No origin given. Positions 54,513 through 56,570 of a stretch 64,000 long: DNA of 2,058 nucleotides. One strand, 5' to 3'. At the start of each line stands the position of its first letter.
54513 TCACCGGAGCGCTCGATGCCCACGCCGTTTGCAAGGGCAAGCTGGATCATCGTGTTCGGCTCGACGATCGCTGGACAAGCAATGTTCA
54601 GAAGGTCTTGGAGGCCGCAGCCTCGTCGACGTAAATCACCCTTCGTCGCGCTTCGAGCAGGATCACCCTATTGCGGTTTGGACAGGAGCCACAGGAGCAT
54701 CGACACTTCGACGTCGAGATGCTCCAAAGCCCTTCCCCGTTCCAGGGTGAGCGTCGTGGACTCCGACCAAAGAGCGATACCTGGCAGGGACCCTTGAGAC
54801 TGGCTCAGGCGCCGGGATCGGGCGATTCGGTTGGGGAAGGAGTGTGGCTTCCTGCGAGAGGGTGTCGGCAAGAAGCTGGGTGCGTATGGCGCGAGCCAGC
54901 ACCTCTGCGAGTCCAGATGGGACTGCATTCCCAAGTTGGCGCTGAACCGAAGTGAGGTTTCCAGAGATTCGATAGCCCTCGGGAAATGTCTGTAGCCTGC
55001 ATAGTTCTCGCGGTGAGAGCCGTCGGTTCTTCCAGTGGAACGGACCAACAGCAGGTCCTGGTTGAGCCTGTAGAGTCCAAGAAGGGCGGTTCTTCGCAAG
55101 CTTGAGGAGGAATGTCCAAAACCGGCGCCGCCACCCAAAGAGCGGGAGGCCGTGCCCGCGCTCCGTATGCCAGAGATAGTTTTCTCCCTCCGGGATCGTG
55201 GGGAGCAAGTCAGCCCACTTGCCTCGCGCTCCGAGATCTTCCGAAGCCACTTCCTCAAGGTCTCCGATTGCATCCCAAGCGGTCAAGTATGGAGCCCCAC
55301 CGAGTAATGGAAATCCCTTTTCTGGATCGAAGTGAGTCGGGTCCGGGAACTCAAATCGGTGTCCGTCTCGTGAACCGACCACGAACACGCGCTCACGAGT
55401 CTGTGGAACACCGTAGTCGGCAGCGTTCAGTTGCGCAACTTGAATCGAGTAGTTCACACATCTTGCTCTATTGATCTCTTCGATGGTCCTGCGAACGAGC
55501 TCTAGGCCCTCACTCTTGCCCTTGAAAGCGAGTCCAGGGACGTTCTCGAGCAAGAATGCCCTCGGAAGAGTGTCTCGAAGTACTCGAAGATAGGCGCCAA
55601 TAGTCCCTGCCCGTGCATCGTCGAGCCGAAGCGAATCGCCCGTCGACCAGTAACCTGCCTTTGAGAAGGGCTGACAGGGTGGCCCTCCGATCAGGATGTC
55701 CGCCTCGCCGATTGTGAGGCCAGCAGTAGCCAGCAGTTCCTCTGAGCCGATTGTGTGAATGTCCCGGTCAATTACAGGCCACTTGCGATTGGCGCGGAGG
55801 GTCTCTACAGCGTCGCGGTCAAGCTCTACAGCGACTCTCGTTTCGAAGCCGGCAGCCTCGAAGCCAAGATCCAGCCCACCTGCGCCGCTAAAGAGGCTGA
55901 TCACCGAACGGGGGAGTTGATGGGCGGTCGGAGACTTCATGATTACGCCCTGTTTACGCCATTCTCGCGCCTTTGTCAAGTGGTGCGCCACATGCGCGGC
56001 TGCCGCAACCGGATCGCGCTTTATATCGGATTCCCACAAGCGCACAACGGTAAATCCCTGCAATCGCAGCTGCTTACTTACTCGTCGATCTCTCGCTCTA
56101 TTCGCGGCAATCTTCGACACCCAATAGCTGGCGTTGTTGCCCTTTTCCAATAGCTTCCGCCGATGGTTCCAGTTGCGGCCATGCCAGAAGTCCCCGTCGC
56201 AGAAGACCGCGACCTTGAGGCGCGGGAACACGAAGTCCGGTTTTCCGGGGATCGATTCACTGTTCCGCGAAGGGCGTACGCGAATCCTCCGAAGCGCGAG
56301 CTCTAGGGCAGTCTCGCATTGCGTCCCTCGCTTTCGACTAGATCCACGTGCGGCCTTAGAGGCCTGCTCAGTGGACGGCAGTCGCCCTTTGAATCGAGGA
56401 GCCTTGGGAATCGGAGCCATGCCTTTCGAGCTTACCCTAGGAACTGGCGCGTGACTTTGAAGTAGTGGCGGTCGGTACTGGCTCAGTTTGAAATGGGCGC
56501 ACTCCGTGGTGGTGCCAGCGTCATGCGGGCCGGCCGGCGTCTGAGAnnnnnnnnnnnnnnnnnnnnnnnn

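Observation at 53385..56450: Compact lower-GC restriction-modification island inserted between aldehyde dehydrogenase and an FG-GAP gene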

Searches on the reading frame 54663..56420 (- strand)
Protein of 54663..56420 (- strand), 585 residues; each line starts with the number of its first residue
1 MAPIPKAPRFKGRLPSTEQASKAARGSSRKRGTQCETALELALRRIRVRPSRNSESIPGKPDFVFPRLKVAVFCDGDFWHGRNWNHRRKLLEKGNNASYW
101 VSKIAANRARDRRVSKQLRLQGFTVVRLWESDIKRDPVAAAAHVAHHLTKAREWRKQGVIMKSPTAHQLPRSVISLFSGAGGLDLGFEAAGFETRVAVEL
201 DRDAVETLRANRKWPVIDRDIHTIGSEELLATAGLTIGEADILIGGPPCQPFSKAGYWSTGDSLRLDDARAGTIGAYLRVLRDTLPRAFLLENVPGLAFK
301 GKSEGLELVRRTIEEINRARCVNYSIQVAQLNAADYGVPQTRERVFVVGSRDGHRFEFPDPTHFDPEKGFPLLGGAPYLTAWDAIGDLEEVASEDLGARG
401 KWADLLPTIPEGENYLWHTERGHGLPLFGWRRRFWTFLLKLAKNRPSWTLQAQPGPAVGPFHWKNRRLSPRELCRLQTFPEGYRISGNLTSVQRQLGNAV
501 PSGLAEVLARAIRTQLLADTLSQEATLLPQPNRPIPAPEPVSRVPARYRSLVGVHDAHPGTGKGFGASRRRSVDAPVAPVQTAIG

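Call 3: search_protein_families(library=pfam, proteins=[window:54663-56420:-], max_evalue=0.1)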
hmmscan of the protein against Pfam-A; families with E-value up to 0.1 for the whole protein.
window:54663-56420:- (585 aa): 5 families
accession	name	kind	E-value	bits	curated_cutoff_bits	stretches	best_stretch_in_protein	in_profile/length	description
PF00145.23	DNA_methylase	-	2.2e-56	192.1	22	1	173-512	3-322/324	C-5 cytosine-specific DNA methylase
PF03852.21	Vsr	-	6.5e-14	52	27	1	27-85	15-73/74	DNA mismatch endonuclease Vsr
PF18741.7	MTES_1575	-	1.1e-05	25.9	38.2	1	105-147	53-95/96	REase_MTES_1575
PF03602.21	Cons_hypoth95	-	0.027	14.6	24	1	172-234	44-106/182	Conserved hypothetical protein 95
PF04480.18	DUF559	-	0.029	14.7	20.6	0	107-145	67-105/109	Protein of unknown function (DUF559)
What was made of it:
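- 54861..55907 (-): C5 cytosine methyltransferase domain (residues 172-520). It has motifs I (FSGAGG), IV (GPPC249QPFS), VI (ENV 292-294), VIII (Q340xRxR), IX (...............) and X (GNAVP 497-501). PF00145, E 2e-56 (call 3).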

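Call 4: search_protein_families(library=ncbifam, proteins=[window:54663-56420:-], max_evalue=0.1)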
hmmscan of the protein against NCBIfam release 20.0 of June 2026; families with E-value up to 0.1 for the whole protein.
window:54663-56420:- (585 aa): 3 families
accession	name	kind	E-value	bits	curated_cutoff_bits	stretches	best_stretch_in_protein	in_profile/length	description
TIGR00675.1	dcm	superfamily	7.3e-52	177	100.65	2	173-363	1-177/329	DNA (cytosine-5-)-methyltransferase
TIGR00632.1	vsr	subfamily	2.1e-27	95.8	97.85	1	18-132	8-119/119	DNA mismatch endonuclease Vsr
NF007772.0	PRK10458.1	subfamily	2e-16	59.6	710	1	140-352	57-288/472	DNA cytosine methylase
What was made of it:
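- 54861..55907 (-): TIGR00675 scores 177 bits against 100.65 (call 4).
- On C5 cytosine DNA methyltransferase (PF00145 / TIGR00675): TIGR00675 scores 177 against 100.65 (calls 3, 4).
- On Vsr very-short-patch repair endonuclease: The NCBIfam TIGR00632 subfamily scores 95.8 against 97.85, just below (calls 3, 4).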

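Call 5: search_protein_families(library=padloc, proteins=[window:54663-56420:-], max_evalue=0.1)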
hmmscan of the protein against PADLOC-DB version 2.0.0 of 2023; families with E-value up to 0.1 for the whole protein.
window:54663-56420:- (585 aa): 63 families (the best 25 are shown)
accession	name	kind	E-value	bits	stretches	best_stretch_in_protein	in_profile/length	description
PDLC03378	MTase_II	-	6.9e-79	263.6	1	172-518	4-332/344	Type II methyltransferase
PDLC03234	MTase_II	-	9.2e-78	260.1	2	172-393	6-207/375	Type II methyltransferase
PDLC00026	DruM2|DruM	-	1.7e-76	255.9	1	172-521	6-323/336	DNA cytosine methylase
PDLC00033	DruM2|DruM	-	2.5e-68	229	1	171-517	22-365/368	DNA cytosine methylase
PDLC03326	MTase_II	-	6.1e-67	224.6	2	172-402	6-228/412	Type II methyltransferase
PDLC03272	MTase_II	-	1.1e-58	197.3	1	160-518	64-392/407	Type II methyltransferase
PDLC02650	DrmMII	-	4.8e-55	185.2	2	168-298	6-137/435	DrmMII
PDLC00027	DruM2|DruM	-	1.6e-49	167.2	2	173-389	14-210/361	DNA cytosine methylase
PDLC03307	MTase_II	-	7.2e-48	161.7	2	174-364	4-205/382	Type II methyltransferase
PDLC03237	MTase_II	-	1e-47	160.7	2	172-354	795-972/1036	Type II methyltransferase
PDLC00031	DruM2|DruM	-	1.8e-46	156.9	2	172-395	13-216/361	DNA cytosine methylase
PDLC02648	DrmMII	-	5e-42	142.3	2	173-392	24-281/468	DrmMII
PDLC02649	DrmMII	-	3.1e-40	136.4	3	237-365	113-234/422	DrmMII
PDLC00030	DruM2|DruM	-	2.4e-39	133.6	2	172-351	7-185/380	DNA cytosine methylase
PDLC02656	DrmMII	-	1.5e-38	130.8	2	173-389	7-233/491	DrmMII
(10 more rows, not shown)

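Call 7: search_solved_structures(query=window:54663-56420:-, max_evalue=0.001)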
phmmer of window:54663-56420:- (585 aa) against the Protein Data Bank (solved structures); distinct sequences matched with E-value up to 0.001: 49.
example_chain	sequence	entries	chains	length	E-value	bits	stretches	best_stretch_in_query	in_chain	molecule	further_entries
1dct_A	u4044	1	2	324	5.2e-31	110.7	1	172-358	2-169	PROTEIN (MODIFICATION METHYLASE HAEIII)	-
3ubt_Y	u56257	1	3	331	8.2e-30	106.7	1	172-358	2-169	Modification methylase HaeIII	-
3g7u_A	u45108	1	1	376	3.5e-24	88.2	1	172-362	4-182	Cytosine-specific methyltransferase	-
5gut_A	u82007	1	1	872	3.4e-23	84.9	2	165-364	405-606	DNA (cytosine-5)-methyltransferase 1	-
3pt9_A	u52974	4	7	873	1.1e-22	83.2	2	165-364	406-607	DNA (cytosine-5)-methyltransferase 1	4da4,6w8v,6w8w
3av4_A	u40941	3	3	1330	1.3e-22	82.9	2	165-364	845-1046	DNA (cytosine-5)-methyltransferase 1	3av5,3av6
5wy1_A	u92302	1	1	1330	1.4e-22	82.8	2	165-364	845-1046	DNA (cytosine-5)-methyltransferase 1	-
3pt6_A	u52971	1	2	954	1.4e-22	82.8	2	165-364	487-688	DNA (cytosine-5)-methyltransferase 1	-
5guv_A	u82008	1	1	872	2.5e-22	82.1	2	165-364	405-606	DNA (cytosine-5)-methyltransferase 1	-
9v36_A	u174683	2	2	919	3.9e-22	81.4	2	169-364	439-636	DNA (cytosine-5)-methyltransferase 1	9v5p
4wxx_A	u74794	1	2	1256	5.9e-22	80.8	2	169-364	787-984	DNA (cytosine-5)-methyltransferase 1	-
6x9i_A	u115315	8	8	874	8.9e-22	80.2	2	169-364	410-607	DNA (cytosine-5)-methyltransferase 1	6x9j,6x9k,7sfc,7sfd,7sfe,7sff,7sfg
7xi9_A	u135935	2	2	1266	9.6e-22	80.1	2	169-364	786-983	DNA (cytosine-5)-methyltransferase 1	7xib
8xqc_A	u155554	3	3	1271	9.7e-22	80.1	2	169-364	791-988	DNA (cytosine-5)-methyltransferase 1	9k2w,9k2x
3pta_A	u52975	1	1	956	1.1e-21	79.8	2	169-364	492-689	DNA (cytosine-5)-methyltransferase 1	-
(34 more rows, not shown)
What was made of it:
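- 54861..55907 (-): M.HaeIII and M.HhaI match at E 1e-21 to 1e-31 (call 7).
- Tried and rejected: The M.HaeIII match stops before the target-recognition region (call 7).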

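Call 8: search_protein_families(library=phrogs, proteins=[window:54663-56420:-], max_evalue=0.01)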
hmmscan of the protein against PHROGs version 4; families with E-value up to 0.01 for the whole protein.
window:54663-56420:- (585 aa): 9 families
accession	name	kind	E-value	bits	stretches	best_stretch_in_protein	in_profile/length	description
phrog_116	-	other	7.8e-75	253.6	1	159-520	196-497/779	DNA methyltransferase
phrog_363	-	other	1.6e-34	120.5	1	173-357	56-221/327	DNA methyltransferase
phrog_13076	-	DNA, RNA and nucleotide metabolism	4e-24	85.9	1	18-151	6-135/154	endonuclease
phrog_36001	-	unknown function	1.7e-13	50.7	2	172-265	19-111/715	-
phrog_5999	-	other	9.1e-08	33.1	1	173-258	5-87/109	DNA methyltransferase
phrog_13621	-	unknown function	1.5e-06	29.1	1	465-518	54-114/121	-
phrog_23910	-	unknown function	3.3e-05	24.9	1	443-516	17-98/99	-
phrog_23072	-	other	0.0032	18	1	466-525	334-399/400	DNA methyltransferase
phrog_16528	-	other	0.0074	16.9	0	466-508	171-213/236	DNA methyltransferase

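Call 32: find_homologous_proteins(query=window:54663-56420:-, max_evalue=1e-20)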
Query window:54663-56420:- (585 aa): 7977 proteins with E <= 1e-20 among 8000 candidates; the best 120 are listed.
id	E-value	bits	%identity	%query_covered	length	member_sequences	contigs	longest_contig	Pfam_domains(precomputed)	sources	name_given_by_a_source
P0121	0.0e+0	1316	98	100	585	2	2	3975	PF00145.24,PF18741.8,PF03852.22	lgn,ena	-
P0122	1.6e-280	950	77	91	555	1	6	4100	PF00145.24,PF18741.8,PF03852.22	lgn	-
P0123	4.5e-262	889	70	93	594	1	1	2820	PF00145.24,PF18741.8,PF03852.22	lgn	-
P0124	1.3e-259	881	66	98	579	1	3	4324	PF00145.24,PF18741.8,PF03852.22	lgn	-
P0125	3.9e-252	856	65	99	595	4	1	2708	PF00145.24,PF18741.8,PF03852.22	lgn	-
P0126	4.0e-242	823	69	86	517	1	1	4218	PF00145.24,PF18741.8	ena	-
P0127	1.1e-241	821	67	91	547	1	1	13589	PF00145.24,PF18741.8,PF03852.22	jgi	jgi:DNA (cytosine-5)-methyltransferase 1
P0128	3.7e-211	721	70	78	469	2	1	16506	PF00145.24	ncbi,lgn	-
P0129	1.4e-195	669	71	69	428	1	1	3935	PF00145.24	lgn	-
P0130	2.5e-195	668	73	68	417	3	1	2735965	PF00145.24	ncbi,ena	-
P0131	1.3e-194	666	72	69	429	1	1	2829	PF00145.24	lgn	-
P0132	1.4e-194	666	73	69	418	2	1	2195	PF00145.24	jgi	jgi:DNA (cytosine-5)-methyltransferase 1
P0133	1.4e-194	666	74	68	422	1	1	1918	PF00145.24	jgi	jgi:DNA (cytosine-5)-methyltransferase 1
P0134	6.5e-194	664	72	68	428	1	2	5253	PF00145.24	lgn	-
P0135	1.6e-193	662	69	70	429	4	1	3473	PF00145.24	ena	-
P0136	2.5e-193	662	73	68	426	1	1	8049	PF00145.24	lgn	-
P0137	4.1e-193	661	72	69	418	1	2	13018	PF00145.24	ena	-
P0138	7.9e-193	660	72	68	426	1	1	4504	PF00145.24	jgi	jgi:DNA (cytosine-5)-methyltransferase 1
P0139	1.8e-192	659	73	68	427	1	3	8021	PF00145.24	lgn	-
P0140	2.0e-192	659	70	70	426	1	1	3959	PF00145.24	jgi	-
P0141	3.1e-192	658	71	69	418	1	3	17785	PF00145.24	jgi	jgi:DNA (cytosine-5)-methyltransferase 1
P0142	3.6e-192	658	71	70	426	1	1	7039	PF00145.24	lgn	-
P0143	6.8e-192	657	70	69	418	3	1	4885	PF00145.24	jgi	jgi:DNA (cytosine-5)-methyltransferase 1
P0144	8.0e-192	657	71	68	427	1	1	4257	PF00145.24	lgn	-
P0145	9.1e-192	657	71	68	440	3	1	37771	PF00145.24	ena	-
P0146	1.0e-191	656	70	69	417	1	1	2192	PF00145.24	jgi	-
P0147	1.1e-191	656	71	69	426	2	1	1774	PF00145.24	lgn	-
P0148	1.2e-191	656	72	68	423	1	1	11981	PF00145.24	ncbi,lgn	-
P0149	1.9e-191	655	70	69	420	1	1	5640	PF00145.24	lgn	-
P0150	2.0e-191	655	69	69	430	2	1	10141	PF00145.24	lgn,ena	-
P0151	2.7e-191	655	70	69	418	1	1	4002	PF00145.24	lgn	-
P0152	4.3e-191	654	71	69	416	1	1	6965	PF00145.24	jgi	jgi:DNA (cytosine-5)-methyltransferase 1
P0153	5.1e-191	654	72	69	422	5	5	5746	PF00145.24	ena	-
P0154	6.8e-191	654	69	69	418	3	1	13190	PF00145.24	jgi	jgi:DNA (cytosine-5)-methyltransferase 1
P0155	7.8e-191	653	72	68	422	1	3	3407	PF00145.24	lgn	-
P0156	1.1e-190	653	70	69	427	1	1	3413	PF00145.24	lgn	-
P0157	1.3e-190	653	70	70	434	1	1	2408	PF00145.24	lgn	-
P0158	1.4e-190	653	69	71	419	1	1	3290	PF00145.24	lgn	-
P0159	1.9e-190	652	70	69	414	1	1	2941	PF00145.24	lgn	-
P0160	1.9e-190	652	70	69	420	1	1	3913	PF00145.24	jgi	-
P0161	2.0e-190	652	70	69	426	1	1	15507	PF00145.24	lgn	-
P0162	2.2e-190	652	71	68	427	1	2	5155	PF00145.24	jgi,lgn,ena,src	-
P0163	2.9e-190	652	69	69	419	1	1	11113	PF00145.24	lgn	-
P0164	5.8e-190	651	71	68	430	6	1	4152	PF00145.24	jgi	jgi:DNA (cytosine-5)-methyltransferase 1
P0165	6.5e-190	650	69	69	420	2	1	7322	PF00145.24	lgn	-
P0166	8.8e-190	650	71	69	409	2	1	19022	PF00145.24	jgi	jgi:DNA (cytosine-5)-methyltransferase 1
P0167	9.1e-190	650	70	69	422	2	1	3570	PF00145.24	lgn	-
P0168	9.2e-190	650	72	68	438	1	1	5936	PF00145.24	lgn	-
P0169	1.1e-189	650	71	69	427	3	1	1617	PF00145.24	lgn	-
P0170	1.1e-189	650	69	69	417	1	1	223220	PF00145.24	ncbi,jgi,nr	ncbi:MAG: (cytosine-5)-methyltransferase 1 [Acidobacteriota bacterium]|jgi:DNA (cytosine-5)-methyltr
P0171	1.3e-189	649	69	70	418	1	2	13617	PF00145.24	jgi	jgi:DNA (cytosine-5)-methyltransferase 1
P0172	1.8e-189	649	69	69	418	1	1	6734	PF00145.24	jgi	jgi:DNA (cytosine-5)-methyltransferase 1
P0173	1.9e-189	649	71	68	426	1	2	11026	PF00145.24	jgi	jgi:DNA (cytosine-5)-methyltransferase 1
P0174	2.0e-189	649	69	69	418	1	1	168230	PF00145.24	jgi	jgi:DNA (cytosine-5)-methyltransferase 1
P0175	2.9e-189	648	68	70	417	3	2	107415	PF00145.24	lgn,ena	-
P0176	3.3e-189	648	70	69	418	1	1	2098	PF00145.24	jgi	-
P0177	4.3e-189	648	70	68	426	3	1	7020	PF00145.24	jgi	jgi:DNA (cytosine-5)-methyltransferase 1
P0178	4.3e-189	648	67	72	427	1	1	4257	PF00145.24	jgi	jgi:DNA (cytosine-5)-methyltransferase 1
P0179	4.6e-189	648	72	68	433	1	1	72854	PF00145.24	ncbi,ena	-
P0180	5.4e-189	647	68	73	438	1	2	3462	PF00145.24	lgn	-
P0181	5.8e-189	647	71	68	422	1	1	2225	PF00145.24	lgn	-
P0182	6.3e-189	647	70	68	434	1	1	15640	PF00145.24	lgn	-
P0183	9.6e-189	647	70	69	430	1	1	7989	PF00145.24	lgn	-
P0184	1.1e-188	646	71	71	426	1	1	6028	PF00145.24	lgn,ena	-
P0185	1.2e-188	646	68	69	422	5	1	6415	PF00145.24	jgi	jgi:DNA (cytosine-5)-methyltransferase 1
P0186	1.6e-188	646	69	68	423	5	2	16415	PF00145.24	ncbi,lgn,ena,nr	ncbi:MAG TPA: DNA cytosine methyltransferase [Thermoanaerobaculia bacterium]|nr:DNA cytosine methylt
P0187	1.6e-188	646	70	68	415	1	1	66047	PF00145.24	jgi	jgi:DNA (cytosine-5)-methyltransferase 1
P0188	1.9e-188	646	69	69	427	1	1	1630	PF00145.24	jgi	-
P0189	2.4e-188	645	70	69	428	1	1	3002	PF00145.24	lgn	-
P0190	2.4e-188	645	70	70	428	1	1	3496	PF00145.24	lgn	-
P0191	3.4e-188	645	70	69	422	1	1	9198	PF00145.24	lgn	-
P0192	4.0e-188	644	69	69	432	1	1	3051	PF00145.24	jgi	-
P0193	4.0e-188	644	70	68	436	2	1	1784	PF00145.24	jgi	jgi:DNA (cytosine-5)-methyltransferase 1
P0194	4.8e-188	644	68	69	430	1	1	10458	PF00145.24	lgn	-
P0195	5.9e-188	644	71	69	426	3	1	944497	PF00145.24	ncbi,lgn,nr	ncbi:DNA cytosine methyltransferase [bacterium]|nr:DNA cytosine methyltransferase [bacterium]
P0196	6.6e-188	644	71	68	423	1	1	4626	PF00145.24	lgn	-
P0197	7.2e-188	644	69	69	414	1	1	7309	PF00145.24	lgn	-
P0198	7.4e-188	644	68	69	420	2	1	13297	PF00145.24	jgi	jgi:DNA (cytosine-5)-methyltransferase 1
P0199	8.0e-188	644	69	69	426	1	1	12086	PF00145.24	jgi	jgi:DNA (cytosine-5)-methyltransferase 1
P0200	1.0e-187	643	68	71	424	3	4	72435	PF00145.24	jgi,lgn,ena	-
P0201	1.5e-187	643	69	69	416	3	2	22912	PF00145.24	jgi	jgi:DNA (cytosine-5)-methyltransferase 1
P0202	1.8e-187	642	69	69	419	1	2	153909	PF00145.24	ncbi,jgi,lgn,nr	ncbi:MAG TPA: DNA cytosine methyltransferase [Thermoanaerobaculia bacterium]|jgi:DNA (cytosine-5)-me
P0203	1.9e-187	642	71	68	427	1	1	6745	PF00145.24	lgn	-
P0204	2.4e-187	642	70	69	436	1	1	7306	PF00145.24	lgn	-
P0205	2.5e-187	642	70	69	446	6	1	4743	PF00145.24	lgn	-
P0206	2.8e-187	642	71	68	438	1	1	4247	PF00145.24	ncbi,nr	ncbi:MAG: DNA cytosine methyltransferase [Thermoanaerobaculia bacterium]|nr:DNA cytosine methyltrans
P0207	3.0e-187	642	69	69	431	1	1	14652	PF00145.24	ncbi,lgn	ncbi:MAG: DNA cytosine methyltransferase [Thermoanaerobaculia bacterium]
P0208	3.3e-187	642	69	70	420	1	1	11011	PF00145.24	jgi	jgi:DNA (cytosine-5)-methyltransferase 1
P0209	3.3e-187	641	54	97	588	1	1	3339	PF00145.24,PF18741.8,PF03852.22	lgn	-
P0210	3.5e-187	641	69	70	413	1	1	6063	PF00145.24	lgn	-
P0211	4.2e-187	641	71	69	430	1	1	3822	PF00145.24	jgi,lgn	-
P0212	4.5e-187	641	68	68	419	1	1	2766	PF00145.24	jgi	jgi:DNA (cytosine-5)-methyltransferase 1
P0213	5.5e-187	641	68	70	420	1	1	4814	PF00145.24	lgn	-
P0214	7.1e-187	640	69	69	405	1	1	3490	PF00145.24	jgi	jgi:DNA (cytosine-5)-methyltransferase 1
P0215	7.1e-187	640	68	69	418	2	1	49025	PF00145.24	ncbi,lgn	-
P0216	1.0e-186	640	67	71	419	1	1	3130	PF00145.24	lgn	-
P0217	1.1e-186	640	67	70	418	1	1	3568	PF00145.24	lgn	-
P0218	1.1e-186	640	69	69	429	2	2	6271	PF00145.24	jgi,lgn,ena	-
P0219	1.2e-186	640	66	70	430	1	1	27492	PF00145.24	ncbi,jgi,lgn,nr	ncbi:MAG TPA: DNA cytosine methyltransferase [Thermoanaerobaculia bacterium]|jgi:DNA (cytosine-5)-me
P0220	1.3e-186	640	67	71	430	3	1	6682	PF00145.24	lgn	-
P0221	1.4e-186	639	68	69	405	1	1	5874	PF00145.24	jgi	jgi:DNA (cytosine-5)-methyltransferase 1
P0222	2.0e-186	639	66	71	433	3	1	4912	PF00145.24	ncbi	-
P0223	2.5e-186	639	69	68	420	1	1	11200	PF00145.24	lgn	-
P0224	2.9e-186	638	69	69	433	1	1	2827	PF00145.24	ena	-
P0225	3.0e-186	638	69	69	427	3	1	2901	PF00145.24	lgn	-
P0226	3.0e-186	638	68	70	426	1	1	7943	PF00145.24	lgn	-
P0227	3.2e-186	638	70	68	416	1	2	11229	PF00145.24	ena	-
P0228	3.7e-186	638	69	68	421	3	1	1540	PF00145.24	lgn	-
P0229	3.7e-186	638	69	69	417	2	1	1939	PF00145.24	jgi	jgi:DNA (cytosine-5)-methyltransferase 1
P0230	3.8e-186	638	70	69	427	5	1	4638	PF00145.24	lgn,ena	-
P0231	4.3e-186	638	69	70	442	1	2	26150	PF00145.24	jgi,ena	-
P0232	4.8e-186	638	68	69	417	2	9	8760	PF00145.24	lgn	-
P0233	5.3e-186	637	69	70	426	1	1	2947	PF00145.24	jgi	jgi:DNA (cytosine-5)-methyltransferase 1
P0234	5.8e-186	637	70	68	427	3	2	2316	PF00145.24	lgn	-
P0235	6.4e-186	637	67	69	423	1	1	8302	PF00145.24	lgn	-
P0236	1.0e-185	637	69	69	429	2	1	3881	PF00145.24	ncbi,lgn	-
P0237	1.1e-185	636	68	69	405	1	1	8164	PF00145.24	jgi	jgi:DNA (cytosine-5)-methyltransferase 1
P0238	1.1e-185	636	68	70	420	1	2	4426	PF00145.24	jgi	jgi:DNA (cytosine-5)-methyltransferase 1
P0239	1.2e-185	636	68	69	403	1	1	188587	PF00145.24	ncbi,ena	-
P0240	1.6e-185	636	66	70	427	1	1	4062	PF00145.24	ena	-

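Call 49: find_encoding_contigs(protein=P0121, flank=10000, max_places=6)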
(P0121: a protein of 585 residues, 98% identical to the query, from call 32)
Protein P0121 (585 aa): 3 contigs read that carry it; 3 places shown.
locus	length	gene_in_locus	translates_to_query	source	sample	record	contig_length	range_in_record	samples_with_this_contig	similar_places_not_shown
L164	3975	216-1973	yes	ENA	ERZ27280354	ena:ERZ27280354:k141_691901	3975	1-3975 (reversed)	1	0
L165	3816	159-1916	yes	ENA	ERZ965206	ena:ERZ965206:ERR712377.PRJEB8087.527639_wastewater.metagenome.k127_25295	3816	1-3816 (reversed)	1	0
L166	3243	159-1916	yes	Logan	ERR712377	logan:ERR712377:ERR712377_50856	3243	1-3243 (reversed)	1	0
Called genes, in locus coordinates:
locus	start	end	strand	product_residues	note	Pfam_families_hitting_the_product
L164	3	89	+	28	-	?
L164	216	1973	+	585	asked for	PF03852:Vsr, PF18741:MTES_1575 (faint), PF00145:DNA_methylase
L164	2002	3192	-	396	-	PF20296:MTaX1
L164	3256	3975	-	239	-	?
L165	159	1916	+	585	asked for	PF03852:Vsr, PF18741:MTES_1575 (faint), PF00145:DNA_methylase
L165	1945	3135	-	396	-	PF20296:MTaX1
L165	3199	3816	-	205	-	?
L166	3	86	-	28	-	?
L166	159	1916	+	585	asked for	PF03852:Vsr, PF18741:MTES_1575 (faint), PF00145:DNA_methylase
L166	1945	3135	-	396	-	PF20296:MTaX1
